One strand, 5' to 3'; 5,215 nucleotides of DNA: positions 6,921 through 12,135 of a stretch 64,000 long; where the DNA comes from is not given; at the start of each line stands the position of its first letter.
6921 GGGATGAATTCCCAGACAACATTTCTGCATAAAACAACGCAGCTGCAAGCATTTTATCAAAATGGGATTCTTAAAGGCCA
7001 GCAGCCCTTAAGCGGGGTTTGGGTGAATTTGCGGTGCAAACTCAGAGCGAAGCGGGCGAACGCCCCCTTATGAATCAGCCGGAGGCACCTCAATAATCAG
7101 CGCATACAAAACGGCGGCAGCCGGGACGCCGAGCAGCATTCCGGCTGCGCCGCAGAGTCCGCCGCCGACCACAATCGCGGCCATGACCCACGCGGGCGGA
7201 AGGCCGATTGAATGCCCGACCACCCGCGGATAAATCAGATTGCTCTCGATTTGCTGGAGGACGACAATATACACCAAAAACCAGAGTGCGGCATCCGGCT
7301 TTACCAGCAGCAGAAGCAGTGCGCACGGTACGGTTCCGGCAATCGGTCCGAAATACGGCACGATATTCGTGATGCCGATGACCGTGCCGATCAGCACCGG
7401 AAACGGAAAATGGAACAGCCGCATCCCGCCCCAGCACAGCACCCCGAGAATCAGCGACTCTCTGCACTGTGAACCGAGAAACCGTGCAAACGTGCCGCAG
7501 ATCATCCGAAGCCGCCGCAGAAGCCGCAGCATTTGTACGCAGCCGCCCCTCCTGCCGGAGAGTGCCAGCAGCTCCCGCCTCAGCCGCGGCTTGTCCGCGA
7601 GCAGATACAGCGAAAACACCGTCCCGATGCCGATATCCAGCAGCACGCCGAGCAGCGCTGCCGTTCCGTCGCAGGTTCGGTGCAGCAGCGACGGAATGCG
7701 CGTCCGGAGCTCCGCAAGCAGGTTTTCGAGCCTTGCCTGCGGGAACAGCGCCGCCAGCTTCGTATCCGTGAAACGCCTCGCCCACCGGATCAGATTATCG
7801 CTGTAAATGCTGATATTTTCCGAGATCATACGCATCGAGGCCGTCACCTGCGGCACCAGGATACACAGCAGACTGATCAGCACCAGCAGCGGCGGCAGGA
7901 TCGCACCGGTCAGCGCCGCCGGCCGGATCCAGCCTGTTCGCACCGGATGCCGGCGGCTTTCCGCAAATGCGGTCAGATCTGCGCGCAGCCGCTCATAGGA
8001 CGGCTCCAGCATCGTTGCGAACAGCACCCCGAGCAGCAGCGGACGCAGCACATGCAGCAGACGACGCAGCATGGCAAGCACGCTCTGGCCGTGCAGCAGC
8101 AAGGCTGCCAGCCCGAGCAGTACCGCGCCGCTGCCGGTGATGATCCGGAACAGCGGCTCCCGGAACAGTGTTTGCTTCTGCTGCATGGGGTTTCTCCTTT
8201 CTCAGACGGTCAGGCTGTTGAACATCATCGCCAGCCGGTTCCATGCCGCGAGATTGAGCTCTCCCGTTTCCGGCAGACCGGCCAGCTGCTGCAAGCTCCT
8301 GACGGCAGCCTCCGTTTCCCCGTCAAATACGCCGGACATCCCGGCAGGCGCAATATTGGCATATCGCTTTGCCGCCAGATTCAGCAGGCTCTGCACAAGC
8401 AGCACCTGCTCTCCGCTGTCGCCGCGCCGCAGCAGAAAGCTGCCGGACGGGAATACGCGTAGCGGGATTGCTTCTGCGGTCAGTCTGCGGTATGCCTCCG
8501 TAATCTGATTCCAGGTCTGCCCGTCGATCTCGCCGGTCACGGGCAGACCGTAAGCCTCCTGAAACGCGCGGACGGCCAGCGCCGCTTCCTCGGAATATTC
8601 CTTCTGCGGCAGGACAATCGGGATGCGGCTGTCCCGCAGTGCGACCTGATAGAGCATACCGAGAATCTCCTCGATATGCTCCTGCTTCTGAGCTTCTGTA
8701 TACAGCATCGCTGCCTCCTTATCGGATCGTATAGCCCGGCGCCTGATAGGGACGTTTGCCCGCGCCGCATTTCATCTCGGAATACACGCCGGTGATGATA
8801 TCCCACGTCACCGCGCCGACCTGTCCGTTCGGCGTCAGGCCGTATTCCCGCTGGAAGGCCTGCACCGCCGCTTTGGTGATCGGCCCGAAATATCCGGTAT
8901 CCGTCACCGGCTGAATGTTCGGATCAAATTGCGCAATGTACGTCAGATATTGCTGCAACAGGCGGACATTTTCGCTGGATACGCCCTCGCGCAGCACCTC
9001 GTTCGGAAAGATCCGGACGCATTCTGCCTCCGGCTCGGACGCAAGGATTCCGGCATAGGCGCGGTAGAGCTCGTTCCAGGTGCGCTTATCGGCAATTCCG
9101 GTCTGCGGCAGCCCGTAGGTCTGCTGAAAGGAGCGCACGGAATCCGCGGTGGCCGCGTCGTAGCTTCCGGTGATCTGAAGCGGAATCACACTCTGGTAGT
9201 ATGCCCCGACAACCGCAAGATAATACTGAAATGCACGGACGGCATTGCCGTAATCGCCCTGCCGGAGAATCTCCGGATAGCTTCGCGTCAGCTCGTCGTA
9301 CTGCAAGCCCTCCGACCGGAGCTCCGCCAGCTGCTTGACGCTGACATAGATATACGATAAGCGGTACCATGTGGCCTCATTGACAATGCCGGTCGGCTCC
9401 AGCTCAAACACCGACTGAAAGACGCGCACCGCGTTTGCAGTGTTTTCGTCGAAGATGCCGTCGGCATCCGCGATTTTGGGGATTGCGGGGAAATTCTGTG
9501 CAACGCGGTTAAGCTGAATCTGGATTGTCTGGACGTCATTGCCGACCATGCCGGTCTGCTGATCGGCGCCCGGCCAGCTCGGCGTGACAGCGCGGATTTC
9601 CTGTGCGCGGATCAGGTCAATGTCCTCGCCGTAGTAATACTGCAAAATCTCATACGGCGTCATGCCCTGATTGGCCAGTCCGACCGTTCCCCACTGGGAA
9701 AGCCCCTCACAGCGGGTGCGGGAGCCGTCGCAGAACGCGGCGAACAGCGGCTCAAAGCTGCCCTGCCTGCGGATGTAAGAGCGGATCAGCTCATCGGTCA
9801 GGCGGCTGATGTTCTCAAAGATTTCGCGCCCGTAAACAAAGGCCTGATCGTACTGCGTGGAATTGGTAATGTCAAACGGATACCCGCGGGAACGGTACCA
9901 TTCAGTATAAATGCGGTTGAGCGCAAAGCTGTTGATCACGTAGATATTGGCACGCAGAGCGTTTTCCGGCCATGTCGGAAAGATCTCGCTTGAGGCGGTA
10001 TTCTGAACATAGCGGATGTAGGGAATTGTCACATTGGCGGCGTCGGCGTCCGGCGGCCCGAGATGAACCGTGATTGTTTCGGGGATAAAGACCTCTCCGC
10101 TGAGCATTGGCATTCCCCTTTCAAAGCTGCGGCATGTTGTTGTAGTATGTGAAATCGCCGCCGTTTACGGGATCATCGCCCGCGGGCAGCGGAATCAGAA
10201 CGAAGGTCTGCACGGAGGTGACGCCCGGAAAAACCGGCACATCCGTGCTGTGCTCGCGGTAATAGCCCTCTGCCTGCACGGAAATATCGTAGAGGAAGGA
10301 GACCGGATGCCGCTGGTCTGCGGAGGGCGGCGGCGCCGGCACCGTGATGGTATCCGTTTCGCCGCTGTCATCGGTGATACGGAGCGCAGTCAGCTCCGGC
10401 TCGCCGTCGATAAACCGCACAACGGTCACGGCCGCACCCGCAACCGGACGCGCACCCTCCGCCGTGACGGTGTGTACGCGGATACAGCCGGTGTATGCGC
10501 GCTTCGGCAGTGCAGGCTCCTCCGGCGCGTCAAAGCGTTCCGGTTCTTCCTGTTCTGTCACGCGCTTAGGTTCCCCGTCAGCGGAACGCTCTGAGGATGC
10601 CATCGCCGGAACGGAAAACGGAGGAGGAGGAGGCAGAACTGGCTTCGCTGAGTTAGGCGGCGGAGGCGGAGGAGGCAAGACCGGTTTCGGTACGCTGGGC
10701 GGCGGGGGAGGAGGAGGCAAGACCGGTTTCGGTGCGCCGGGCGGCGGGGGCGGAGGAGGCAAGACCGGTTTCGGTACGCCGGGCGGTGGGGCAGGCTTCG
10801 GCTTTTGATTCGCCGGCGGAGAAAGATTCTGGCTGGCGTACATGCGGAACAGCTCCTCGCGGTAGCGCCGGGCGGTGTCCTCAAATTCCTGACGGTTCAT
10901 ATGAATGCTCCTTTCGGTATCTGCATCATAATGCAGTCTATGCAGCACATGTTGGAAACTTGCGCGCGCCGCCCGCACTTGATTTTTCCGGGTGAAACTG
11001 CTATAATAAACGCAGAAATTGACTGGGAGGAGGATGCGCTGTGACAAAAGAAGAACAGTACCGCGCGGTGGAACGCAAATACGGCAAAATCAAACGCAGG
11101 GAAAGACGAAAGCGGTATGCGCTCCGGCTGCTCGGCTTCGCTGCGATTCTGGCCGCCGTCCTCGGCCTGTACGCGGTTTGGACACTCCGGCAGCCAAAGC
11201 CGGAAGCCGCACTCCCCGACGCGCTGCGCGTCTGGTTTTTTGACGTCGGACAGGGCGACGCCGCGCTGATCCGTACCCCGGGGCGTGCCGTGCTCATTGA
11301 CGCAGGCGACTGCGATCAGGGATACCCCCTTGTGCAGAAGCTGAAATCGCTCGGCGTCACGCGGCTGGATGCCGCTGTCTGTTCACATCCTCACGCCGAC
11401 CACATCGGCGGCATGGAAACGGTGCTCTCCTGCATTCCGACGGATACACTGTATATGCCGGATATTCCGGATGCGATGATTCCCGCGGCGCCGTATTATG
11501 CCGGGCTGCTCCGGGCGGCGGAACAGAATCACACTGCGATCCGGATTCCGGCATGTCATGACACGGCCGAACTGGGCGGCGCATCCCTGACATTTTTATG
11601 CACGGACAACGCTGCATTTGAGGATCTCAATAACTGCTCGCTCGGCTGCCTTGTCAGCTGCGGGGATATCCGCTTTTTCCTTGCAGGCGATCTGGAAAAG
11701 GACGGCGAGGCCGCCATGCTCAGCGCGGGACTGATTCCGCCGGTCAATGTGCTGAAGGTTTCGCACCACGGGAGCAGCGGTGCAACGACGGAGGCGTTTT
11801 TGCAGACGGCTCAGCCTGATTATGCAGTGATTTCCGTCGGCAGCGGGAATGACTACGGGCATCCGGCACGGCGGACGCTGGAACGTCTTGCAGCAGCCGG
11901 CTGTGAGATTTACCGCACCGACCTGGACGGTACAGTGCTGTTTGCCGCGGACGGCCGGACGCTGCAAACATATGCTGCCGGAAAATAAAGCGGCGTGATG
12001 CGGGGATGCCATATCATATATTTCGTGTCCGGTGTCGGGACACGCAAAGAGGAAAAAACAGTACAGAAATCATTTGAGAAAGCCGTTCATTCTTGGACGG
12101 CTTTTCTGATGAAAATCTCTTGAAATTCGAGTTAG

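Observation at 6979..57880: Gene-oriented structured repeat family: at least ten copies, each starting at or just after a stop codon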

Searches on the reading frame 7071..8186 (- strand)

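Call 38: search_protein_families(library=pfam, proteins=[window:7071-8186:-])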
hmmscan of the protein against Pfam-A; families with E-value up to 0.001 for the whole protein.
window:7071-8186:- (372 aa): 1 family
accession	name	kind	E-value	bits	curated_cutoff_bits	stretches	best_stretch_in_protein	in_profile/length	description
PF01594.21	AI-2E_transport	-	2.4e-43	149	34.3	1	41-365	19-324/327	AI-2E family transporter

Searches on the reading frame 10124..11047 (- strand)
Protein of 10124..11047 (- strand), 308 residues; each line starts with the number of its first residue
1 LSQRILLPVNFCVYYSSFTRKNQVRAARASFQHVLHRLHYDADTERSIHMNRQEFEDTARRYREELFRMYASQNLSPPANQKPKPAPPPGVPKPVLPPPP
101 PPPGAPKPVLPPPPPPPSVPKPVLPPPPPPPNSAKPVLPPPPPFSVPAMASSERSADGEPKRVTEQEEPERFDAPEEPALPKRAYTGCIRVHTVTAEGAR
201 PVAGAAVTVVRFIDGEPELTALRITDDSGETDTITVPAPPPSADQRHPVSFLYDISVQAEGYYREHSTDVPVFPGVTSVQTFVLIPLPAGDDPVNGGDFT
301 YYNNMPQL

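Call 75: search_protein_families(library=pfam, proteins=[window:10124-11047:-], max_evalue=0.01)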
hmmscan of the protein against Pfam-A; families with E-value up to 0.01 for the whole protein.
window:10124-11047:- (308 aa): 0 families

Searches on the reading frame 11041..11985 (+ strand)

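Call 75: search_protein_families(library=pfam, proteins=[window:11041-11985:+], max_evalue=0.01)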
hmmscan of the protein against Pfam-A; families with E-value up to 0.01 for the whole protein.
window:11041-11985:+ (315 aa): 3 families
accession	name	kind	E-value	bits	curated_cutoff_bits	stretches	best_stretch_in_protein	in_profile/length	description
PF00753.33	Lactamase_B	-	3.3e-18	66.8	22.7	1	68-267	2-195/196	Metallo-beta-lactamase superfamily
PF12706.13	Lactamase_B_2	-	2e-08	34.5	27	1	82-220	1-145/200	Beta-lactamase superfamily domain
PF25281.1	MBL_MAP1B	-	0.0072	15.8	37.6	0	65-130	24-86/279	MAP1B MBL-like domain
